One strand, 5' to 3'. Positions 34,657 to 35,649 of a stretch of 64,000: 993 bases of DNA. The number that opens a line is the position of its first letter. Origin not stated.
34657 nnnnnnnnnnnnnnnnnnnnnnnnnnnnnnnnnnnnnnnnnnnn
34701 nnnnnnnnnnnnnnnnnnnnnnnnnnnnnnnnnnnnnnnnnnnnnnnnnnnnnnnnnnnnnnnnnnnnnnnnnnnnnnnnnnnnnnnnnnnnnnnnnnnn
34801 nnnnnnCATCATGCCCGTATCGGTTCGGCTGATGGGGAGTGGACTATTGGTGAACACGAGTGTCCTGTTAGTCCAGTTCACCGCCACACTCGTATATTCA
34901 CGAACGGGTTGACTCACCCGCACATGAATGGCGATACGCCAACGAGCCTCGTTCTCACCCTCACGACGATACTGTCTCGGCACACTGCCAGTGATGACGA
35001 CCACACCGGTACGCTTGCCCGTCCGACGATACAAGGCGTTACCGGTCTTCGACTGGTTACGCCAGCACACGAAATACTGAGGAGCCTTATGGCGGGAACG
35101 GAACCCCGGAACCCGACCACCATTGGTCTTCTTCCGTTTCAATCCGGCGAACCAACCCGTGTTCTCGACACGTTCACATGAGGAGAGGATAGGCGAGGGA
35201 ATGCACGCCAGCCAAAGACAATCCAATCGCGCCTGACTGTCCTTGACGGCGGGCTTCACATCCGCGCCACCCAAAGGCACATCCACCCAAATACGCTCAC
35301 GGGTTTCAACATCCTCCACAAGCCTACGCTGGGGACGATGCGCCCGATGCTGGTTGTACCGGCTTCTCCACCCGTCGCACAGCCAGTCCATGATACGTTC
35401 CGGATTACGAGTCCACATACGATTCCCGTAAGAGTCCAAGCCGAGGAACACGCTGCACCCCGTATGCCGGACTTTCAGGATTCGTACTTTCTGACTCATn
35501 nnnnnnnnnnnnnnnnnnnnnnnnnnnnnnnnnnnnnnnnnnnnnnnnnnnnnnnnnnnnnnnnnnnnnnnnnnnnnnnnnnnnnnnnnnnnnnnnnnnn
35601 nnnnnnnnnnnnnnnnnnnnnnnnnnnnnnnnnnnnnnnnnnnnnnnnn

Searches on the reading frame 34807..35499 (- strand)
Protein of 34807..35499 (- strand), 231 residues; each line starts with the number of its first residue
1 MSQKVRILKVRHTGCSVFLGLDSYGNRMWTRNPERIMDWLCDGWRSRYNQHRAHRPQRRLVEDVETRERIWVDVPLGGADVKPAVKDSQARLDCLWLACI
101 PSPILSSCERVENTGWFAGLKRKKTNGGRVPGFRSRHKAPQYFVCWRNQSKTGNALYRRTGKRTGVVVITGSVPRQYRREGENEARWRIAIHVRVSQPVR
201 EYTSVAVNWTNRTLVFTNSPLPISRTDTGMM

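Call 32: search_protein_families(library=pfam, proteins=[window:34807-35499:-], max_evalue=10)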
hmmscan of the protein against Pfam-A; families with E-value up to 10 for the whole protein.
seq(231 aa): 1 family
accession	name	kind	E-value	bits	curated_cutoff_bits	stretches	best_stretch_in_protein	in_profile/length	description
PF20745.2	TSP_Ig-like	-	0.1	13.3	27.9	1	138-175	29-66/86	Tailspike protein-like, Ig-like domain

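Call 68: predict_structure(alignment_id=A8)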
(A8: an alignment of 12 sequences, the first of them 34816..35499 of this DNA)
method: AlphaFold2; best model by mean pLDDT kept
length: 228 residues; sequences in the alignment: 12
mean_pLDDT: 74.5   pTM: 0.72
mean pLDDT of the five models: 74.5, 72.6, 71.4, 69.0, 67.5
residues with pLDDT >= 90: 46; 70-90: 119; 50-70: 26; < 50: 37
segments of 3 or more residues with pLDDT < 50: 112-138, 220-228
pLDDT, mean of each block of 10 residues (from residue 1): 76 94 90 90 81 81 86 81 83 86 74 41 32 39 59 74 88 92 92 84 74 68 42
secondary structure, 60 per line:
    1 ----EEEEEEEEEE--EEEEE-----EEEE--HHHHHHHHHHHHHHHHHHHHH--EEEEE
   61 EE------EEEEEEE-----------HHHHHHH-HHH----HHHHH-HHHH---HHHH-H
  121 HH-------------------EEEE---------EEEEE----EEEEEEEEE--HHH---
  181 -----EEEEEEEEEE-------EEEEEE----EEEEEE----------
elements in order: E5-14 E17-21 E27-30 H33-53 E56-62 E69-75 H87-93 H102-106 H108-111 H115-118 E142-145 E155-159 E164-172 E186-195 E203-208 E213-218

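Call 70: fold_search(model_id=the predicted structure, library=pdb)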
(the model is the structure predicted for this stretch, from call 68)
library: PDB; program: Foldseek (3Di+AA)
matches with E <= 10: 689; with E <= 0.001: 0
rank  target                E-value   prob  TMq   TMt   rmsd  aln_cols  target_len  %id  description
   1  9nkh_A                9.5e-02  0.07  0.13  0.13  24.7       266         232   10  Conformational flexibility in HLA-B8: peptide tuning structural and dynamical changes (released 2026-03-04)
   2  3h9h_A                1.2e-01  0.38  0.14  0.12  12.5        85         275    9  Human Class I MHC HLA-A2(A150P) in complex with the Tel1p peptide (released 2010-01-12)
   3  4jqv_A                1.5e-01  0.35  0.14  0.12  12.5        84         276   10  HLA-B*18:01 in complex with Epstein-Barr virus BZLF1-derived peptide (residues 173-180) (released 2013-06-26)
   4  6bj8_A                1.9e-01  0.33  0.14  0.12  12.4        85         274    9  TCR55 in complex with Pep20/HLA-B35 (released 2018-07-25)
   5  8ec5_A                1.9e-01  0.30  0.14  0.12  12.6        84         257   10  Structures of HLA-B8E76C loaded with long peptides reveal novel features at the N-terminus of the groove (released 2023-07-26)
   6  3rwc_A                1.9e-01  0.23  0.14  0.12  12.3        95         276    8  Crystal structure of rhesus macaque MHC class I molecule Mamu-B*17-IW9 (released 2012-03-21)
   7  6uj8_A                2.0e-01  0.33  0.14  0.12  12.2        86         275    9  Crystal structure of HLA-B*07:02 with wild-type IDH2 peptide (released 2021-05-05)
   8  2ypl_A                2.0e-01  0.30  0.14  0.12  12.5        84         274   10  Structural features underlying T-cell receptor sensitivity to concealed MHC class I micropolymorphisms (released 2012-11-28)
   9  5wmn_A                2.0e-01  0.23  0.14  0.12  12.9        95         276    7  Crystal Structure of HLA-B7 in complex with SPI, an influenza peptide (released 2018-06-06)
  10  3vfn_A                2.1e-01  0.30  0.14  0.12  13.1        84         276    8  crystal structure of HLA B*3508LPEP151A, HLA mutant Ala151 (released 2012-03-07)
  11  7ndq_AAA              2.1e-01  0.30  0.14  0.12  14.0        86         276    9  Gag:02 TCR in complex with HLA-E. (released 2022-01-26)
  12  6vb3_A                2.1e-01  0.30  0.14  0.12  13.1        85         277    8  HLA-B*15:01 complexed with a synthetic peptide (released 2020-11-25)
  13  7r7x_A                2.1e-01  0.30  0.14  0.12  13.0        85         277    8  Crystal structure of HLA-B*5701 complex with an HIV-1 Gag-derived epitope QW9 (released 2022-06-29)
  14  8ryo_A                2.2e-01  0.28  0.14  0.12  12.6        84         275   10  Structure of S2-198 TCR in complex with HLA-A*03:01 bound to ELFSYLIEK peptide (released 2024-09-04)
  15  1agb_A                2.2e-01  0.28  0.14  0.12  12.5        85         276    9  ANTAGONIST HIV-1 GAG PEPTIDES INDUCE STRUCTURAL CHANGES IN HLA B8-HIV-1 GAG PEPTIDE (GGRKKYKL-3R MUTATION) (released 1997-06-16)
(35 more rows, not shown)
